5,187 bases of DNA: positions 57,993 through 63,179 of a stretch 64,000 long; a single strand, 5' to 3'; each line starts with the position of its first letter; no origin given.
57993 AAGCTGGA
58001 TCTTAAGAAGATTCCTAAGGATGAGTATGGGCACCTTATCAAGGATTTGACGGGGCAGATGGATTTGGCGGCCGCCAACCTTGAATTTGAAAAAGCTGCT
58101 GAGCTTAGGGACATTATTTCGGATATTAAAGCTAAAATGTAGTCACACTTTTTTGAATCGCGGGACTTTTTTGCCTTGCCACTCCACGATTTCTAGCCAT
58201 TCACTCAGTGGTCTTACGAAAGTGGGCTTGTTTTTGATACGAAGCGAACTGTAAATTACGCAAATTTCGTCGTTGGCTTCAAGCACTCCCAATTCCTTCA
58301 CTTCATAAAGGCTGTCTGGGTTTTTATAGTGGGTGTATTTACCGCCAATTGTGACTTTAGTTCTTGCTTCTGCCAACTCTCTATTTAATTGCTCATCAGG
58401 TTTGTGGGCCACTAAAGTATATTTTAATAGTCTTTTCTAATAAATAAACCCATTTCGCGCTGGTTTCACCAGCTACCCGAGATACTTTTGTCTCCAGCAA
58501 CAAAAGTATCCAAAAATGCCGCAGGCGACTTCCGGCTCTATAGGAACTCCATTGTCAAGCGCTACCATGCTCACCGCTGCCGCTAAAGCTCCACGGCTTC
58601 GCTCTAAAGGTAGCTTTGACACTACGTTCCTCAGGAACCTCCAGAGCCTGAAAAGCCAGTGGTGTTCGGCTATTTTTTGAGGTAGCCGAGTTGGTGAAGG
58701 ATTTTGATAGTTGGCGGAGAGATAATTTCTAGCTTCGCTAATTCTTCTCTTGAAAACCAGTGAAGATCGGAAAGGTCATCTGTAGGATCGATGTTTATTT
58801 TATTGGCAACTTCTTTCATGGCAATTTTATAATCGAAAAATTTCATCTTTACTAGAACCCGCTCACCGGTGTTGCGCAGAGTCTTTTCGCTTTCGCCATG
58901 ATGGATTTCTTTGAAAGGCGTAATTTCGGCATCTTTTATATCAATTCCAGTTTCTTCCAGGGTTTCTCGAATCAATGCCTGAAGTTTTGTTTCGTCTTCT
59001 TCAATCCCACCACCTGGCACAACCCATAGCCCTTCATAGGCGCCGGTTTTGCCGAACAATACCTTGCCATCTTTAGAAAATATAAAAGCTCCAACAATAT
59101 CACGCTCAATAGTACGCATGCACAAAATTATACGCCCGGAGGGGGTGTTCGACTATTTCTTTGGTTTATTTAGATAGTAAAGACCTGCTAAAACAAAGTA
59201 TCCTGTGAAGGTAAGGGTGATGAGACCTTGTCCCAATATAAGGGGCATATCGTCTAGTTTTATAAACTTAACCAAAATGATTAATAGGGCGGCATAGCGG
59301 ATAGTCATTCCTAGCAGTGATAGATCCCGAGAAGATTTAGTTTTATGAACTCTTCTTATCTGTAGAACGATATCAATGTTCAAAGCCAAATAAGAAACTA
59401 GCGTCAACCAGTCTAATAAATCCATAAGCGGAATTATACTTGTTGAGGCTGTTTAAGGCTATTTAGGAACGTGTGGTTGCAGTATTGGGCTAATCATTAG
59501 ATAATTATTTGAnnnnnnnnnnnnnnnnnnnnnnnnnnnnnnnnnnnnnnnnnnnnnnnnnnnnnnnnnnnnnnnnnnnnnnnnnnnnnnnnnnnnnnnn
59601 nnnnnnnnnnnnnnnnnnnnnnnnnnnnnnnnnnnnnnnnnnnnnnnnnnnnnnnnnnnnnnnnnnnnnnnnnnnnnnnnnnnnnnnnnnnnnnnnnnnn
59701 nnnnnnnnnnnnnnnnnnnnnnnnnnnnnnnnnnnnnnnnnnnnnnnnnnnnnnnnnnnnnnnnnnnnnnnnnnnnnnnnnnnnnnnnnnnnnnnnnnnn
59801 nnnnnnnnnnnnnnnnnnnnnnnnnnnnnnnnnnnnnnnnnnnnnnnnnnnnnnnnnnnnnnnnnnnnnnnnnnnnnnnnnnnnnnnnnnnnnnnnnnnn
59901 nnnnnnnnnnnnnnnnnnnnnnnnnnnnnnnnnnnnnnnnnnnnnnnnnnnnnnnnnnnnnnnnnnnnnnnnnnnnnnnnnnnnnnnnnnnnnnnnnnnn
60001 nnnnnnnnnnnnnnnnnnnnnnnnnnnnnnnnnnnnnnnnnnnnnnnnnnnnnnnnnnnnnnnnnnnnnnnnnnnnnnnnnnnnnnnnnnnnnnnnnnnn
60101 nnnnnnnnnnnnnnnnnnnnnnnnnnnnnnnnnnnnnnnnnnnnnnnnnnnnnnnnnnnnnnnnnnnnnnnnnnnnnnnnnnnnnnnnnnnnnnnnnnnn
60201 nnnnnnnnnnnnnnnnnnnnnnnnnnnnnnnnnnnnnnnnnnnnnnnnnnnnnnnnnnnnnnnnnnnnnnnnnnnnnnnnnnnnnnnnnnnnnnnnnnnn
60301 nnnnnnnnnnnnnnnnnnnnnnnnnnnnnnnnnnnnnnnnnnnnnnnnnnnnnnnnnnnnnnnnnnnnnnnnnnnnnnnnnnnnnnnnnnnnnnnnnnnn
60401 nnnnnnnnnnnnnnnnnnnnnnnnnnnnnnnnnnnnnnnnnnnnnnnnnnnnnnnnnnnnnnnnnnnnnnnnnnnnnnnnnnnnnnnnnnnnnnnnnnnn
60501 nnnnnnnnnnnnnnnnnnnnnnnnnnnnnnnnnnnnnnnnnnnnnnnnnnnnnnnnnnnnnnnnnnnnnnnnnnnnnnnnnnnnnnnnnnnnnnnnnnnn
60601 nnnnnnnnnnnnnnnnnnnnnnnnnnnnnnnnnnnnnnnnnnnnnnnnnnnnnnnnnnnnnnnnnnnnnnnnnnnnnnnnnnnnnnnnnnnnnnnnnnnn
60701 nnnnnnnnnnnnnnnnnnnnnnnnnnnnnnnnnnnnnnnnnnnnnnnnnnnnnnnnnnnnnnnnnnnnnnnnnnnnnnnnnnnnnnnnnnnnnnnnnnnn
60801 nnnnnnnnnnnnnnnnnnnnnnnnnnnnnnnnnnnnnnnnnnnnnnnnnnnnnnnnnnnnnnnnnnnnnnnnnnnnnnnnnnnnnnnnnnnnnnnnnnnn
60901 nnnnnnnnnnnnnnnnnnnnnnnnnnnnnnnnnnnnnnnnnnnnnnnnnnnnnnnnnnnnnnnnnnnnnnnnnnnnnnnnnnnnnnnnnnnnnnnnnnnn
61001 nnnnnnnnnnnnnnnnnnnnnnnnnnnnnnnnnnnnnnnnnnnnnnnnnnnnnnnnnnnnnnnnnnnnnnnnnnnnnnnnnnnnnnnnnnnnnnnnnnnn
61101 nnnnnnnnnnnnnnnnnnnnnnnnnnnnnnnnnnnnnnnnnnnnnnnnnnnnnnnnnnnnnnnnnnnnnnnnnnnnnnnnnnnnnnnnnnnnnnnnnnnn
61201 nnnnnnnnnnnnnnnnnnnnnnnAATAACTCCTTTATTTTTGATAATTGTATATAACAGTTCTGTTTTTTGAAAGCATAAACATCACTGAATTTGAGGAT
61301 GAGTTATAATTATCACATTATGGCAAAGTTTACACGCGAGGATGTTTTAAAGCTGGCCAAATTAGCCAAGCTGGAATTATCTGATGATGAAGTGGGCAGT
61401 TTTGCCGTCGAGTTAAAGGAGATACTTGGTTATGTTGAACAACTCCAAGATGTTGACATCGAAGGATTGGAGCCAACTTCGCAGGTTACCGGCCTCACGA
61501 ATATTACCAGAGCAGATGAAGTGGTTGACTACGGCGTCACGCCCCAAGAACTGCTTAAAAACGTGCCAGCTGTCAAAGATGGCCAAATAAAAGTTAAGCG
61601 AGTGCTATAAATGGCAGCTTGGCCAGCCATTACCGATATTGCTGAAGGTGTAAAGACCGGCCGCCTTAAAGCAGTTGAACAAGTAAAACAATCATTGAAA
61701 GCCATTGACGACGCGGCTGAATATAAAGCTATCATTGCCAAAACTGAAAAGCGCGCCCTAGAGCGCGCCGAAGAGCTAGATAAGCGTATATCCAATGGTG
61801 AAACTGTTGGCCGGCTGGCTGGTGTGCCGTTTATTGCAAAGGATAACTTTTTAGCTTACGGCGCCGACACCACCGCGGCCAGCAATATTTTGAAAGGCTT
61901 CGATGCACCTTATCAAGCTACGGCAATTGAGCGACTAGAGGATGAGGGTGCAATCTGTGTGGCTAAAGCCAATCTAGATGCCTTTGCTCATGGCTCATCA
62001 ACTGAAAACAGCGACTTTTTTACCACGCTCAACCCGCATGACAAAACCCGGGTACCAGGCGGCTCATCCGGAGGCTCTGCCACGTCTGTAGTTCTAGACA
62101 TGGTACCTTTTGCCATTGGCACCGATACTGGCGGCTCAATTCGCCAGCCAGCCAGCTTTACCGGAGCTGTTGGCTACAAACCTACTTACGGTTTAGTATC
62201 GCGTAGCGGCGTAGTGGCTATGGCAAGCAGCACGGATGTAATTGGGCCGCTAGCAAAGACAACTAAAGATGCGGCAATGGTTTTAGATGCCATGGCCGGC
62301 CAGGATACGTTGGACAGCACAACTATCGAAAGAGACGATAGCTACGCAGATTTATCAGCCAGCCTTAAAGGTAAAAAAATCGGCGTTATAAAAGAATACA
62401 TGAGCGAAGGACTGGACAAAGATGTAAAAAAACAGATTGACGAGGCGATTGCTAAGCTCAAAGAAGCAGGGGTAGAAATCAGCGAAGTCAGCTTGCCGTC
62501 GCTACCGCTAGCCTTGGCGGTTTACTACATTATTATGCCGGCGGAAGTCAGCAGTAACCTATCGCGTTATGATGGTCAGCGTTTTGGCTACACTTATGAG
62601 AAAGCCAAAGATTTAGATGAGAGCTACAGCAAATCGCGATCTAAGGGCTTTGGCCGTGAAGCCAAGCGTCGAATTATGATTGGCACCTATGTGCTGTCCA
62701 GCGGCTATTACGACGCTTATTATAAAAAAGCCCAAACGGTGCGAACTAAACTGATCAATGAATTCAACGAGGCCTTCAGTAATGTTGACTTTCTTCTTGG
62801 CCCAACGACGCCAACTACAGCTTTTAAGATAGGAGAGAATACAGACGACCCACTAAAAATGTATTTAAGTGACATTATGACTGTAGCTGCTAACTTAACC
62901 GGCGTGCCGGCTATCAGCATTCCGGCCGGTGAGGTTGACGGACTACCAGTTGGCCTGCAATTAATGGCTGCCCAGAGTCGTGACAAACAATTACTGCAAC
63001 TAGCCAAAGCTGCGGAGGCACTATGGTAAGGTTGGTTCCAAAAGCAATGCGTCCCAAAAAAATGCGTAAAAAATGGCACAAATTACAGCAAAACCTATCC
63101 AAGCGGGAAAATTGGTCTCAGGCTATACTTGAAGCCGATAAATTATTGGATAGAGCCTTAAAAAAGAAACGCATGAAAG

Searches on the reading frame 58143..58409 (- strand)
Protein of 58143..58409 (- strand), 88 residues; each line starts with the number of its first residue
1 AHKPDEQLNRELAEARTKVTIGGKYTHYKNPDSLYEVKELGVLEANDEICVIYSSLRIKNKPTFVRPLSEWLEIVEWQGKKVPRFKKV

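Call 88: search_protein_families(library=pfam, proteins=[window:58143-58409:-], max_evalue=0.001)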
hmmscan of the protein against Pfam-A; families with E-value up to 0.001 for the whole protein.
window:58143-58409:- (88 aa): 1 family
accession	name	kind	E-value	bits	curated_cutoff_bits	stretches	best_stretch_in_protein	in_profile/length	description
PF07866.17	DUF1653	-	4.3e-12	46.7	23.5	1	23-87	1-62/62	Protein of unknown function (DUF1653)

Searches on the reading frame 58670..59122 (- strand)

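Call 88: search_protein_families(library=pfam, proteins=[window:58670-59122:-], max_evalue=0.001)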
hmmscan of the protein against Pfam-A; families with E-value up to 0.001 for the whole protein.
window:58670-59122:- (150 aa): 2 families
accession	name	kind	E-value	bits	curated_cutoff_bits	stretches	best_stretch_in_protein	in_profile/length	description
PF00293.34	NUDIX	-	1.9e-18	67.2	21.1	1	8-138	4-127/134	NUDIX domain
PF14815.12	NUDIX_4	-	2.4e-08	34.2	35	1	19-134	10-104/113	NUDIX domain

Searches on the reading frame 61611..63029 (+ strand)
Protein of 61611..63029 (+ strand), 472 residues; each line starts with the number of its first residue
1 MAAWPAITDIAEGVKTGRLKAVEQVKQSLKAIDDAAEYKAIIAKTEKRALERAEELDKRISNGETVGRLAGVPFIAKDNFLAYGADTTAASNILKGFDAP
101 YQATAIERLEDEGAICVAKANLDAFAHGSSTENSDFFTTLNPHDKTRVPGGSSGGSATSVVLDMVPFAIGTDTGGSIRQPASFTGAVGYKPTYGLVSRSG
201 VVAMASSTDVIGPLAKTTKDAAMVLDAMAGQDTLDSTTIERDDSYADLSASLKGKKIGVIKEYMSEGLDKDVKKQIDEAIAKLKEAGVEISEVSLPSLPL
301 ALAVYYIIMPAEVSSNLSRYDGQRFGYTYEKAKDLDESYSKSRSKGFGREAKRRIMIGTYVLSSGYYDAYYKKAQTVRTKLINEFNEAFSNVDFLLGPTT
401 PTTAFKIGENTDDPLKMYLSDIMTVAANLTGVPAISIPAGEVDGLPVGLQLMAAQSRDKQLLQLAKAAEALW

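Call 22: search_protein_families(library=pfam, proteins=[window:61611-63029:+], max_evalue=0.00001)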
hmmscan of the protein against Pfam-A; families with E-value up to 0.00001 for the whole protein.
window:61611-63029:+ (472 aa): 1 family
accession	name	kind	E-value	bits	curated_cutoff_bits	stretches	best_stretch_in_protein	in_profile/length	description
PF01425.27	Amidase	-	5.1e-137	458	27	1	25-462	3-445/445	Amidase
